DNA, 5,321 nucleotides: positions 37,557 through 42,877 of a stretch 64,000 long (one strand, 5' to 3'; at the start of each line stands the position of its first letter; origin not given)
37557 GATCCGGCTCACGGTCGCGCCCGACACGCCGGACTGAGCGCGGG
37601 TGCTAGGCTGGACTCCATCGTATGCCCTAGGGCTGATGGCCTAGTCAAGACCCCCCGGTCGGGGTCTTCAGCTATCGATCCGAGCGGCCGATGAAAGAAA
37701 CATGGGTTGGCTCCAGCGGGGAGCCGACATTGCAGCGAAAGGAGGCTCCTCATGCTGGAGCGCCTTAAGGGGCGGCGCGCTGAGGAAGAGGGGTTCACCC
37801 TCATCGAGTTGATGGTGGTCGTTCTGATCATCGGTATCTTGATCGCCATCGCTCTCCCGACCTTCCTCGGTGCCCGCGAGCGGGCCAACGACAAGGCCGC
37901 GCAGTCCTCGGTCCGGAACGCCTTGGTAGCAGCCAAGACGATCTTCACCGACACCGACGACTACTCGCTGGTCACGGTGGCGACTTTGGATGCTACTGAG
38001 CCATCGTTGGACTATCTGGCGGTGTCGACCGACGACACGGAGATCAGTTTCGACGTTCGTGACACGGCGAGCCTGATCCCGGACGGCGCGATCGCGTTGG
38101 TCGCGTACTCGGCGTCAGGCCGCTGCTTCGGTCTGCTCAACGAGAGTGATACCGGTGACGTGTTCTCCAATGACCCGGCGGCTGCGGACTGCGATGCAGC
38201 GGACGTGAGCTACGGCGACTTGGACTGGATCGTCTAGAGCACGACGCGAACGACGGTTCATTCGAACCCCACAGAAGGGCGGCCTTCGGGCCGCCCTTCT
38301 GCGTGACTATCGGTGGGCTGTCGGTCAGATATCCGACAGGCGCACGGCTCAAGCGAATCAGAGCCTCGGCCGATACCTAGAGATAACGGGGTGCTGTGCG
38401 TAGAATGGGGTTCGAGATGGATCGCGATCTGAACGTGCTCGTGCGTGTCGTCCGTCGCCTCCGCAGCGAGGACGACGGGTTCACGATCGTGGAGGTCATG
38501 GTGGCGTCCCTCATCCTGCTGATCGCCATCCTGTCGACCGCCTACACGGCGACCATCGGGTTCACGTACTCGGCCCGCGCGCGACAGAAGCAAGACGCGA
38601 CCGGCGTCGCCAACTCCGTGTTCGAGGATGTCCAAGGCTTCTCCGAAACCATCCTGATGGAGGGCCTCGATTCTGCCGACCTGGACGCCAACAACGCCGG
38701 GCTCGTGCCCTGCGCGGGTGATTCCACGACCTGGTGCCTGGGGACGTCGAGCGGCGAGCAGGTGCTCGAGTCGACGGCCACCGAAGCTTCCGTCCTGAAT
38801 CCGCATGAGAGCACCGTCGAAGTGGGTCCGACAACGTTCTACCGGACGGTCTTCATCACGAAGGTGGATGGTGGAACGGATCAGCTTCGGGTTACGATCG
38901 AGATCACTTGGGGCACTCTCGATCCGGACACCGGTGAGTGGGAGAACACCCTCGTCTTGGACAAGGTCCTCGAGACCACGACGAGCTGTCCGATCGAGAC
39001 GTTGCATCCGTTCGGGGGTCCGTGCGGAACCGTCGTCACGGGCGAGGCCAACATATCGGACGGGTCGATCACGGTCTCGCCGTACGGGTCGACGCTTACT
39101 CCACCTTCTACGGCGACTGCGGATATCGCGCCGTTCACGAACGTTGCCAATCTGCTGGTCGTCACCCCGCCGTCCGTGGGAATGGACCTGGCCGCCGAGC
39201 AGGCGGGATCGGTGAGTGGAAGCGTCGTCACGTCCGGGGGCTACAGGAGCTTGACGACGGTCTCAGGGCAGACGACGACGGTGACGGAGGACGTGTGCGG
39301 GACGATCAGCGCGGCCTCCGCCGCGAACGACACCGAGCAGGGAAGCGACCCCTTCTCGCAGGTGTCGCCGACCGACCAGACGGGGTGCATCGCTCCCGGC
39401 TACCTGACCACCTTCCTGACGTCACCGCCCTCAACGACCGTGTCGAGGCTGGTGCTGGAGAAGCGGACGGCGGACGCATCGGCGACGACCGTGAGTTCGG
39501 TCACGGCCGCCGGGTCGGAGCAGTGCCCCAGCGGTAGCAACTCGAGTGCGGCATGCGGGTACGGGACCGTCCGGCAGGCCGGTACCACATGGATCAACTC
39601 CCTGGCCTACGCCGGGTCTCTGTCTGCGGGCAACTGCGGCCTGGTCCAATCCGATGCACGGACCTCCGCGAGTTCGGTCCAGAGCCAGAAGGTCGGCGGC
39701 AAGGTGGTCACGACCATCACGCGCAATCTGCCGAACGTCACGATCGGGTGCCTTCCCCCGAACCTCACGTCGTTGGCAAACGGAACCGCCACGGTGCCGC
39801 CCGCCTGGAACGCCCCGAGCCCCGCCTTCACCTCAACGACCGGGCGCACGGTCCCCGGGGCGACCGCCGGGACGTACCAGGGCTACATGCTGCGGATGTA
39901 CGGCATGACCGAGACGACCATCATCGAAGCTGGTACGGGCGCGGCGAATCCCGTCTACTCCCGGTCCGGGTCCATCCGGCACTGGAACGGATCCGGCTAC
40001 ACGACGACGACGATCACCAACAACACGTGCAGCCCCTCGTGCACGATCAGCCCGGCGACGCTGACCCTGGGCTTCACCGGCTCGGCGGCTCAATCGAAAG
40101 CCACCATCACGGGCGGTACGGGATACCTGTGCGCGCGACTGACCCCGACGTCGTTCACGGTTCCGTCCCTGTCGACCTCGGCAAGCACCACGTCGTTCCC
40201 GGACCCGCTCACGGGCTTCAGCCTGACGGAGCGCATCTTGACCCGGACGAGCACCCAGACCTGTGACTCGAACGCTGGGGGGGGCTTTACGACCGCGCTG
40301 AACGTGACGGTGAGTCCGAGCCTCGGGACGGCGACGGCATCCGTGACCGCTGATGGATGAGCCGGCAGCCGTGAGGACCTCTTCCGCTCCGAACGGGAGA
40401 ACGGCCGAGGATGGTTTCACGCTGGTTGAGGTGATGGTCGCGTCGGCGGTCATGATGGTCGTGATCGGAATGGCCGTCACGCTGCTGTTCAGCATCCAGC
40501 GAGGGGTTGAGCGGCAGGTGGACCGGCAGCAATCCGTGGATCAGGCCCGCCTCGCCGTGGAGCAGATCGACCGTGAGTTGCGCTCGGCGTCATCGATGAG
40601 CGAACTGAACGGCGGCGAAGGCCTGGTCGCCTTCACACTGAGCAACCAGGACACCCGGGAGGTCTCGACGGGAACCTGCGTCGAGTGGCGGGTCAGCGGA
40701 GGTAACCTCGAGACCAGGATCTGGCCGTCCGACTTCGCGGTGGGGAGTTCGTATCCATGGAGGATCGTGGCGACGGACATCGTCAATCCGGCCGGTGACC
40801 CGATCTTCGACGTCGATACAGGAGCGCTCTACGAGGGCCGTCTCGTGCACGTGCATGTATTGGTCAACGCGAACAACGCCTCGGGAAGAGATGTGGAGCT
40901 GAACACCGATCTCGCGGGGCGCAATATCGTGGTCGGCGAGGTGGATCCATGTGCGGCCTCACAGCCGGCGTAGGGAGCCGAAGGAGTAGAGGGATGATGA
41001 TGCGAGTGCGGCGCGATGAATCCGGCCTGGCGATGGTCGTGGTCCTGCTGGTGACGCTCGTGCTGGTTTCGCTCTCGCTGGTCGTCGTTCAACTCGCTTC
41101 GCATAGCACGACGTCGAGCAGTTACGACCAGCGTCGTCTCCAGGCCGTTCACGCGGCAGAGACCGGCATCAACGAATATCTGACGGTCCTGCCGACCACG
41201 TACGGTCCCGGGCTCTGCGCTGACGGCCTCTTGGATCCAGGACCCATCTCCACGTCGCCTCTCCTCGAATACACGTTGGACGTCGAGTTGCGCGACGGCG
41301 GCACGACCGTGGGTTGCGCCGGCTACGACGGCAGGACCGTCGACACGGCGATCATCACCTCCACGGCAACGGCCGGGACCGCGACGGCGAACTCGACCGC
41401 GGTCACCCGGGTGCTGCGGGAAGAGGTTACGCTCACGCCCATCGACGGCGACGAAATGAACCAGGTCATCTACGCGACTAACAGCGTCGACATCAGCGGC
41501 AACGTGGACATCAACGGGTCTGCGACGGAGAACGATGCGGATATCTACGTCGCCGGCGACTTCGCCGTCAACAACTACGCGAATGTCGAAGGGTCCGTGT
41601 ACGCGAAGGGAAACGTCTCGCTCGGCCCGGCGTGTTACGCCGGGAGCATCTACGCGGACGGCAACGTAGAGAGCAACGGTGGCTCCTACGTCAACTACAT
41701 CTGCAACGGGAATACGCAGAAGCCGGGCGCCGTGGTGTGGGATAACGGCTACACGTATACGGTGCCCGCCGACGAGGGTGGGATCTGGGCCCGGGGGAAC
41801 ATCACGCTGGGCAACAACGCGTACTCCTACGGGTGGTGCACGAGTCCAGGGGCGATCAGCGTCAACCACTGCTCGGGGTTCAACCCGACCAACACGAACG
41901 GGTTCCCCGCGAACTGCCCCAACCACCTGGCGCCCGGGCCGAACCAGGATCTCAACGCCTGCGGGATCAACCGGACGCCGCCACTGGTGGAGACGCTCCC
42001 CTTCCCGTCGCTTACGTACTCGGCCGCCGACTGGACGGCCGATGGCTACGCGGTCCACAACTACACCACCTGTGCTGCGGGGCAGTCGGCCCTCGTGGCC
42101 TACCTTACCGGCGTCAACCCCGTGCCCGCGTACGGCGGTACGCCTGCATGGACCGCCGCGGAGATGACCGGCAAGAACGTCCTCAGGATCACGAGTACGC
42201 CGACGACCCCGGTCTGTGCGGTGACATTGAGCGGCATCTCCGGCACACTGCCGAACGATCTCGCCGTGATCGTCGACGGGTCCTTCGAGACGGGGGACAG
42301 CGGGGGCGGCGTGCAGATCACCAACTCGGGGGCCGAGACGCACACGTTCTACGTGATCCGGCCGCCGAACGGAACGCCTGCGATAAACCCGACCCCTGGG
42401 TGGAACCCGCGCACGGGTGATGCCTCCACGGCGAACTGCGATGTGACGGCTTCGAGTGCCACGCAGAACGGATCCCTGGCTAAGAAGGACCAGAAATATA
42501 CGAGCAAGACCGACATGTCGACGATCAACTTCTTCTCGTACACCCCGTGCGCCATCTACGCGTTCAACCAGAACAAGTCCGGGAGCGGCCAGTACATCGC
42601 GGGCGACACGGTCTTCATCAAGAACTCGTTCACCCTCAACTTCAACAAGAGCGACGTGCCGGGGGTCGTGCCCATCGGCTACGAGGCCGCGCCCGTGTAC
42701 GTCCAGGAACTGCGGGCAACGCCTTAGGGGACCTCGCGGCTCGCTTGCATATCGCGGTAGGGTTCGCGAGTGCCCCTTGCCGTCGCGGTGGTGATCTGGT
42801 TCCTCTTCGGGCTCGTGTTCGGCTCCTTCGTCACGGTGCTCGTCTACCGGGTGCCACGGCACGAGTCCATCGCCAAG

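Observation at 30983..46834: Complete, accessory-rich type IV pilus locus (~16 kb) inserted between aroE and aroC of an actinobacterial housekeeping block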

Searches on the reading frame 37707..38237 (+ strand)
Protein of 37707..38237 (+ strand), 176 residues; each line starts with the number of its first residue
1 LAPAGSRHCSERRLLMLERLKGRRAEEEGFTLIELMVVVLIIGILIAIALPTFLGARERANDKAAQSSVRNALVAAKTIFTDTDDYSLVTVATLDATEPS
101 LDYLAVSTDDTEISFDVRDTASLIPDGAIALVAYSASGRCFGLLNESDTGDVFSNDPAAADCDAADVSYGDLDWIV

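Call 3: search_protein_families(library=pfam, proteins=[window:37707-38237:+], max_evalue=0.01)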
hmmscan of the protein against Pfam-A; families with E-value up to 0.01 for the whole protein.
window:37707-38237:+ (176 aa): 1 family
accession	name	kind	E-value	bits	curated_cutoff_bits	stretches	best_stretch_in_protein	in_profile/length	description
PF07963.17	N_methyl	-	1.8e-07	30.9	21.2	1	28-50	5-27/27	Prokaryotic N-terminal methylation motif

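Call 6: search_protein_families(library=ncbifam, proteins=[window:37707-38237:+], max_evalue=0.01)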
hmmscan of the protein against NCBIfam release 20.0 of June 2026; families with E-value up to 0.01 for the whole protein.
window:37707-38237:+ (176 aa): 10 families
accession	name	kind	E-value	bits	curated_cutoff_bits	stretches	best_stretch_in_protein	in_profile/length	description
NF041775.1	typeIV_PilA_Myxo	equivalog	2.5e-14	53.7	400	1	27-103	10-86/214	type IV pilin protein PilA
TIGR01710.1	typeII_sec_gspG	equivalog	1.2e-10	41.5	88.85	1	29-76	2-49/134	type II secretion system major pseudopilin GspG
TIGR01708.2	typeII_sec_gspH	equivalog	5.3e-09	36.3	80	1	27-66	1-41/169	type II secretion system minor pseudopilin GspH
NF040999.1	pilin_ComGC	equivalog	3e-08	33.7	75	1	27-70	1-44/84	competence type IV pilus major pilin ComGC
NF007862.0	PRK10574.1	equivalog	2.4e-07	31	138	1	26-56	3-33/145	prepilin peptidase-dependent pilin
TIGR02532.1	IV_pilin_GFxxxE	domain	5.2e-07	29.2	16.3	1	29-50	3-24/24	prepilin-type N-terminal cleavage/methylation domain-containing protein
TIGR02596.1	TIGR02596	subfamily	0.00039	20.5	70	1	30-56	1-27/196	Verru_Chthon cassette protein D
NF041013.1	T4P_ComGE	equivalog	0.00044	20.3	49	1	28-76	4-52/83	competence type IV pilus minor pilin ComGE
NF007800.0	PRK10506.1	equivalog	0.00051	19.9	158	1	25-72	6-53/163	prepilin peptidase-dependent protein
NF040982.1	ComGD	equivalog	0.006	17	70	1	27-61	1-35/139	competence type IV pilus minor pilin ComGD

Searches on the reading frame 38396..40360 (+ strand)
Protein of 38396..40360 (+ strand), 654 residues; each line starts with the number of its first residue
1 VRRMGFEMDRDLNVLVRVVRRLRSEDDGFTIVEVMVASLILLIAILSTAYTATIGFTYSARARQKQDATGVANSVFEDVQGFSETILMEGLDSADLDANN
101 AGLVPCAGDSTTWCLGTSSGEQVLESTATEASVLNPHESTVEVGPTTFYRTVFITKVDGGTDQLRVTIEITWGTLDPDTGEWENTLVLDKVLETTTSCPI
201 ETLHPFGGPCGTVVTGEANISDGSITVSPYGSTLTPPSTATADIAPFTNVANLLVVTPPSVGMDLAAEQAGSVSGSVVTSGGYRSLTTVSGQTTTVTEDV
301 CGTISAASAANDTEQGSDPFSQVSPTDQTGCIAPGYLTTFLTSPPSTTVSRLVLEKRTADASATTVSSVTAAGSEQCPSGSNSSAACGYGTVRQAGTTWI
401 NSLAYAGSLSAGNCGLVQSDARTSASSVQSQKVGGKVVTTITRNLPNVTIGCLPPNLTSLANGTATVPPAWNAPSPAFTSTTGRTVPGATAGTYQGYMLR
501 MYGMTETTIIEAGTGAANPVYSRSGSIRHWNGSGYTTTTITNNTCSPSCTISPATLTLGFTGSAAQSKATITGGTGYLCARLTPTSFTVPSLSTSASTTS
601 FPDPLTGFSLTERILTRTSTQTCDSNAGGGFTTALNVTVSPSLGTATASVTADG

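Call 3: search_protein_families(library=pfam, proteins=[window:38396-40360:+], max_evalue=0.01)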
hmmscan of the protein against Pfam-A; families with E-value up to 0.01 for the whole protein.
window:38396-40360:+ (654 aa): 1 family
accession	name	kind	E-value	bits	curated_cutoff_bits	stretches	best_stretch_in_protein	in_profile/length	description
PF07963.17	N_methyl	-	0.00085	19.2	21.2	1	28-47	6-25/27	Prokaryotic N-terminal methylation motif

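Call 6: search_protein_families(library=ncbifam, proteins=[window:38396-40360:+], max_evalue=0.01)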
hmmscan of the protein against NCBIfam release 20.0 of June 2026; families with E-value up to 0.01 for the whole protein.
window:38396-40360:+ (654 aa): 2 families
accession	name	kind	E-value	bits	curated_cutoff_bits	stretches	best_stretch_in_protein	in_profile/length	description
TIGR02523.1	type_IV_pilV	equivalog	0.00012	22.6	52.2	1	28-80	3-55/139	type IV pilus modification protein PilV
TIGR02532.1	IV_pilin_GFxxxE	domain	0.0056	16.5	16.3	1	28-46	3-21/24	prepilin-type N-terminal cleavage/methylation domain-containing protein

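Call 34: search_protein_families(library=pfam, proteins=[window:38396-40360:+], max_evalue=10)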
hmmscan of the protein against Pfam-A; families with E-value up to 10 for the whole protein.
window:38396-40360:+ (654 aa): 1 family
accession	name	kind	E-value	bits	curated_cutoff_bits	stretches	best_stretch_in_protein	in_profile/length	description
PF07963.17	N_methyl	-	0.00085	19.2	21.2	1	28-47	6-25/27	Prokaryotic N-terminal methylation motif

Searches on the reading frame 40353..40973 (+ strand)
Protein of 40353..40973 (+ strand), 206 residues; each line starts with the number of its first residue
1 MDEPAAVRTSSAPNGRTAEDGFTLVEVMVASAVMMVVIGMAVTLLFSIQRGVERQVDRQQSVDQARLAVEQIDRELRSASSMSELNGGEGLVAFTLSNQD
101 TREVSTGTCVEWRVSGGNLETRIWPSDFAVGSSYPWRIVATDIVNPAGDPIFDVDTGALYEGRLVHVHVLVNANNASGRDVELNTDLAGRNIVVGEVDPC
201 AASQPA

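Call 3: search_protein_families(library=pfam, proteins=[window:40353-40973:+], max_evalue=0.01)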
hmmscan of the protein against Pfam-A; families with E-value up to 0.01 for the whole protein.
window:40353-40973:+ (206 aa): 1 family
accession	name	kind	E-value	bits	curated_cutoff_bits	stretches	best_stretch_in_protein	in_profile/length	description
PF07963.17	N_methyl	-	9.7e-07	28.6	21.2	1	19-41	4-26/27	Prokaryotic N-terminal methylation motif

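Call 6: search_protein_families(library=ncbifam, proteins=[window:40353-40973:+], max_evalue=0.01)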
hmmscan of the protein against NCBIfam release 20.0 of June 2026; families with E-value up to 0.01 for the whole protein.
window:40353-40973:+ (206 aa): 9 families
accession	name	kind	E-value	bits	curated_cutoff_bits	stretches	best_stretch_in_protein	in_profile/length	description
NF041002.1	pilin_ComGF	equivalog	2.1e-05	24.8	80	1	20-82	2-63/139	competence type IV pilus minor pilin ComGF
TIGR02599.1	TIGR02599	subfamily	4.7e-05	22.8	256.5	1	21-79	1-59/361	Verru_Chthon cassette protein C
NF007848.0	PRK10557.1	equivalog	7.6e-05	22.1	120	1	16-92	7-83/192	prepilin peptidase-dependent protein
NF041013.1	T4P_ComGE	equivalog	0.00011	22.3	49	1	21-77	5-61/83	competence type IV pilus minor pilin ComGE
NF047828.1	T3SSXpsI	equivalog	0.00018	21.5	150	1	21-68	3-46/132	type II secretion system protein XpsI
NF047776.1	LIC11485_Nterm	subfamily_domain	0.0043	16.9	80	1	25-75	19-71/105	LIC_11485 family protein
NF007660.0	PRK10332.1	equivalog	0.0051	17.3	86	1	18-70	7-56/107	prepilin-type N-terminal cleavage/methylation domain-containing protein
TIGR01708.2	typeII_sec_gspH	equivalog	0.0057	16.7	80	1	20-59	2-39/169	type II secretion system minor pseudopilin GspH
NF038304.1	EPS_HpsC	equivalog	0.0074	15.9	200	1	17-80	18-81/318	hormogonium polysaccharide secretion pseudopilin HpsC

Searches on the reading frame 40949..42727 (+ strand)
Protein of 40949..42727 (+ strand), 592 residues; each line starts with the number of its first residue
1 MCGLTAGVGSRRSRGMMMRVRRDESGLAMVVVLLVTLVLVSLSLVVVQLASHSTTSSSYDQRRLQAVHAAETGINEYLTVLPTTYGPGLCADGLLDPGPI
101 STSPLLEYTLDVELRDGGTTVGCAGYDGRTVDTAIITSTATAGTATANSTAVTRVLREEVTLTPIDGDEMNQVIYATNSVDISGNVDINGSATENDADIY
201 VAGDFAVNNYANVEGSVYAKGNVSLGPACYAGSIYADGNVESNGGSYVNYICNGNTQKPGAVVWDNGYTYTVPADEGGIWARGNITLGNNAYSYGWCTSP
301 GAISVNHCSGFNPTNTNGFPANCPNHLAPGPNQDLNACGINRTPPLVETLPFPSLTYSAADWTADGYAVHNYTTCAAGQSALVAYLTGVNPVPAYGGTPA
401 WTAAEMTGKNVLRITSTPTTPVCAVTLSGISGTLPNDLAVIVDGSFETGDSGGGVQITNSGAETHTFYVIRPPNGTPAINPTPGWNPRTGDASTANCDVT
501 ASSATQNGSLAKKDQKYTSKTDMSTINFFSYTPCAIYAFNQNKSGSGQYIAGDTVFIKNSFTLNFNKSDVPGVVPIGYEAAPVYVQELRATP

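Call 3: search_protein_families(library=pfam, proteins=[window:40949-42727:+], max_evalue=0.01)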
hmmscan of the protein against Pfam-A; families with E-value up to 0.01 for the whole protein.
window:40949-42727:+ (592 aa): 1 family
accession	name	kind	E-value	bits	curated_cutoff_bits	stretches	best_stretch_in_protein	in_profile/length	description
PF14341.11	PilX_N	-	3.4e-05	24.2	25.5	1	25-74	1-50/51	PilX N-terminal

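Call 6: search_protein_families(library=ncbifam, proteins=[window:40949-42727:+], max_evalue=0.01)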
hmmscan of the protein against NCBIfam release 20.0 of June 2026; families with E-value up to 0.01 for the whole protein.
window:40949-42727:+ (592 aa): 0 families

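Call 34: search_protein_families(library=pfam, proteins=[window:40949-42727:+], max_evalue=10)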
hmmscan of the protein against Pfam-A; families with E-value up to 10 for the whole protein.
window:40949-42727:+ (592 aa): 1 family
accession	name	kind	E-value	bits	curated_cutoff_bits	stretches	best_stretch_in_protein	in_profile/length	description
PF14341.11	PilX_N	-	3.4e-05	24.2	25.5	1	25-74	1-50/51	PilX N-terminal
